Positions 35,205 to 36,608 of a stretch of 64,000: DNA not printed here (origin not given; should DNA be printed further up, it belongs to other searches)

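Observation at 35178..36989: Fusion of an AlbA_2 (Schlafen-like) domain with a BTB/T1 (KCTD-type) oligomerisation domain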

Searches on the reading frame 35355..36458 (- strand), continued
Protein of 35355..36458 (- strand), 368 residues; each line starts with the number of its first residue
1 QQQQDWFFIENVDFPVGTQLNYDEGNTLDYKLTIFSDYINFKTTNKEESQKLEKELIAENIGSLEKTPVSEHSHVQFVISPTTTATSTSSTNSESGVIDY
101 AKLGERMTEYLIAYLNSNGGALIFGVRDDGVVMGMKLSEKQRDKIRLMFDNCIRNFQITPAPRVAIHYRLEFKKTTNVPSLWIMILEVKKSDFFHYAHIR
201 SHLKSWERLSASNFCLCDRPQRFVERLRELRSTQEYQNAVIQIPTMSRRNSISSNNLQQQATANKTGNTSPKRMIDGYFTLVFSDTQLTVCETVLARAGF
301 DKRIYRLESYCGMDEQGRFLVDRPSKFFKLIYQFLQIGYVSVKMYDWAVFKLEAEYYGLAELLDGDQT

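Call 63: search_protein_families(library=pfam, proteins=[P0052, P0034, P0040, P0050, P0029, P0024, P0039, P0079, P0090, P0068], max_evalue=0.001)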
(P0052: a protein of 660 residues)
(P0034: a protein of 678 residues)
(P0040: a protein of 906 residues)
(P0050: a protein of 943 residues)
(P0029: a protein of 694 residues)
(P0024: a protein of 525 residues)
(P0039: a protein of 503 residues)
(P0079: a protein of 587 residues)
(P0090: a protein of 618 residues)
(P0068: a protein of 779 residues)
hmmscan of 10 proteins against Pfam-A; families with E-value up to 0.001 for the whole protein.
P0052 (660 aa): 3 families
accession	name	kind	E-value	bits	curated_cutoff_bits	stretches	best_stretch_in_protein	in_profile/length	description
PF04326.19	SLFN_AlbA_2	-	2.8e-14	54.1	25.3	1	30-173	1-117/118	Schlafen, AlbA_2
PF00931.28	NB-ARC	-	1.3e-06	28.3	23.5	1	227-412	19-210/248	NB-ARC domain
PF13191.12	AAA_16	-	5.4e-06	27.4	32.6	1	203-254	3-51/167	AAA ATPase domain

P0034 (678 aa): 5 families
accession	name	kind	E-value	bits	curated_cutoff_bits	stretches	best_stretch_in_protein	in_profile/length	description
PF04326.19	SLFN_AlbA_2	-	2.6e-19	70.3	25.3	1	97-232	1-118/118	Schlafen, AlbA_2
PF00931.28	NB-ARC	-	4e-09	36.5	23.5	1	268-501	7-247/248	NB-ARC domain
PF13191.12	AAA_16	-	1.3e-06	29.4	32.6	1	259-313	2-55/167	AAA ATPase domain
PF01637.24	ATPase_2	-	4.6e-05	23.8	33.2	1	259-327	1-67/225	ATPase domain predominantly from Archaea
PF00004.35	AAA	-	0.00031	21.6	21.2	0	283-332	1-46/131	ATPase family associated with various cellular activities (AAA)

P0040 (906 aa): 2 families
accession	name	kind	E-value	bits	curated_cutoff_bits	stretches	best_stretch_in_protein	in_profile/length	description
PF04326.19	SLFN_AlbA_2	-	3.7e-15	56.9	25.3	1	257-388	1-118/118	Schlafen, AlbA_2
PF00313.28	CSD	-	0.00016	21.9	27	1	63-111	2-53/66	'Cold-shock' DNA-binding domain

P0050 (943 aa): 1 family
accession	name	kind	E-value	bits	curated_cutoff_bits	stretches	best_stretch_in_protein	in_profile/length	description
PF04326.19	SLFN_AlbA_2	-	2.4e-10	41.4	25.3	1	438-583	1-117/118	Schlafen, AlbA_2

P0029 (694 aa): 1 family
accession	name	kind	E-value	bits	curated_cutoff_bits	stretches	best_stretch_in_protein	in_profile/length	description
PF04326.19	SLFN_AlbA_2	-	8.5e-13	49.3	25.3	1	408-557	1-117/118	Schlafen, AlbA_2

P0024 (525 aa): 5 families
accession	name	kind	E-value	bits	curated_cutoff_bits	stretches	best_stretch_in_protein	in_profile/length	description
PF04326.19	SLFN_AlbA_2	-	1.2e-20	74.6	25.3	1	18-146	1-114/118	Schlafen, AlbA_2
PF24883.2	NPHP3_N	-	1.8e-08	35.2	24.8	0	220-256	11-48/164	Nephrocystin 3, N-terminal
PF13191.12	AAA_16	-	8.6e-06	26.8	32.6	1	230-350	24-156/167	AAA ATPase domain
PF05729.18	NACHT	-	2e-05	24.9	26.7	1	232-403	2-165/167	NACHT domain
PF13401.12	AAA_22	-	0.00077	20.2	27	0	229-296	4-55/130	AAA domain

P0039 (503 aa): 1 family
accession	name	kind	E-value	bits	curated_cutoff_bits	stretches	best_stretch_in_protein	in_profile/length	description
PF04326.19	SLFN_AlbA_2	-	8.3e-16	59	25.3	1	317-442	1-113/118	Schlafen, AlbA_2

P0079 (587 aa): 5 families
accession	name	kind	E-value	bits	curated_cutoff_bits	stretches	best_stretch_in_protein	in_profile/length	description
PF04326.19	SLFN_AlbA_2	-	4.6e-16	59.8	25.3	1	270-411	1-117/118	Schlafen, AlbA_2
PF00627.37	UBA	-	9.8e-14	51.3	22.4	1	8-42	3-37/37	UBA/TS-N domain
PF00313.28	CSD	-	2.2e-12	47.1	27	1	93-146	2-58/66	'Cold-shock' DNA-binding domain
PF22562.2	UBA_7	-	4.3e-09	36.6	27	1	12-40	6-35/48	UBA-like domain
PF18608.7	XAF1_C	-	3.6e-07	30.1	25.8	1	546-586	4-45/54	XIAP-associated factor 1 C-terminal domain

P0090 (618 aa): 1 family
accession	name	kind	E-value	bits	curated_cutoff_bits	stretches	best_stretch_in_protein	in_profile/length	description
PF04326.19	SLFN_AlbA_2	-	2.7e-13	50.9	25.3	1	15-146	1-112/118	Schlafen, AlbA_2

P0068 (779 aa): 2 families
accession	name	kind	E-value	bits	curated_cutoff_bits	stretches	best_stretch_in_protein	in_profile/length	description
PF04326.19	SLFN_AlbA_2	-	9.3e-12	46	25.3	1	333-419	1-80/118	Schlafen, AlbA_2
PF04564.21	U-box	-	1.5e-10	41.5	21.4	1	658-735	5-68/73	U-box domain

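Call 66: search_protein_families(library=pfam, alignment_id=A7, max_evalue=0.0001)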
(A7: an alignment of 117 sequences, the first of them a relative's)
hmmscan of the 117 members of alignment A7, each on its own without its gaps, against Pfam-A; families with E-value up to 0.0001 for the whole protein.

A. member 1, P0019 (475 aa): 1 family
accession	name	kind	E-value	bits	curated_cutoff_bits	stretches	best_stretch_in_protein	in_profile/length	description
PF04326.19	SLFN_AlbA_2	-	1.7e-15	58.1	25.3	1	74-201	1-116/118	Schlafen, AlbA_2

B. families by the number of members that match (of 117 scanned): 20 families
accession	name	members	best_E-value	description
PF04326.19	SLFN_AlbA_2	117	6.4e-22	Schlafen, AlbA_2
PF13191.12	AAA_16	4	1.3e-06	AAA ATPase domain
PF00313.28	CSD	2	1.1e-18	'Cold-shock' DNA-binding domain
PF04564.21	U-box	2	9.1e-16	U-box domain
PF00627.37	UBA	2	9.8e-14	UBA/TS-N domain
PF00931.28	NB-ARC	2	4e-09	NB-ARC domain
PF01637.24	ATPase_2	2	4.6e-05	ATPase domain predominantly from Archaea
PF02452.23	PemK_toxin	1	2.9e-18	PemK-like, MazF-like toxin of type II toxin-antitoxin system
PF02825.26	WWE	1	1.9e-09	WWE domain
PF22562.2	UBA_7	1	4.3e-09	UBA-like domain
PF24883.2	NPHP3_N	1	1.8e-08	Nephrocystin 3, N-terminal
PF18608.7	XAF1_C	1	3.6e-07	XIAP-associated factor 1 C-terminal domain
PF00076.28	RRM_1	1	1.1e-06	RNA recognition motif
PF00642.30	zf-CCCH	1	1.6e-05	Zinc finger C-x8-C-x5-C-x3-H type (and similar)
PF05729.18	NACHT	1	2e-05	NACHT domain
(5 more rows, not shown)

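Call 67: find_related_loci(query=A2, collection=viral_contigs, flank=3000)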
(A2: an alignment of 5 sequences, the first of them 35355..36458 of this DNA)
Query A2 (368 aa) in viral_contigs; peptide patterns used: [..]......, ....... (x = any residue, [..] = any of these).
243 stretches matched a pattern, but none encodes a relative of the query by tblastn (E <= 1e-3).

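Call 68: find_related_loci(query=A2, collection=metagenome_contigs, flank=3000)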
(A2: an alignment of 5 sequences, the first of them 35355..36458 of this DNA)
Query A2 (368 aa) in metagenome_contigs; peptide patterns used: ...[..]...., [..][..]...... (x = any residue, [..] = any of these).
600 stretches matched a pattern (row limit reached: there are more); 1 encode a relative of the query (tblastn E <= 1e-3); 1 distinct loci.
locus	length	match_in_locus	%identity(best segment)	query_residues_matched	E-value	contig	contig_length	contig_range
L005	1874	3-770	46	108-363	2e-77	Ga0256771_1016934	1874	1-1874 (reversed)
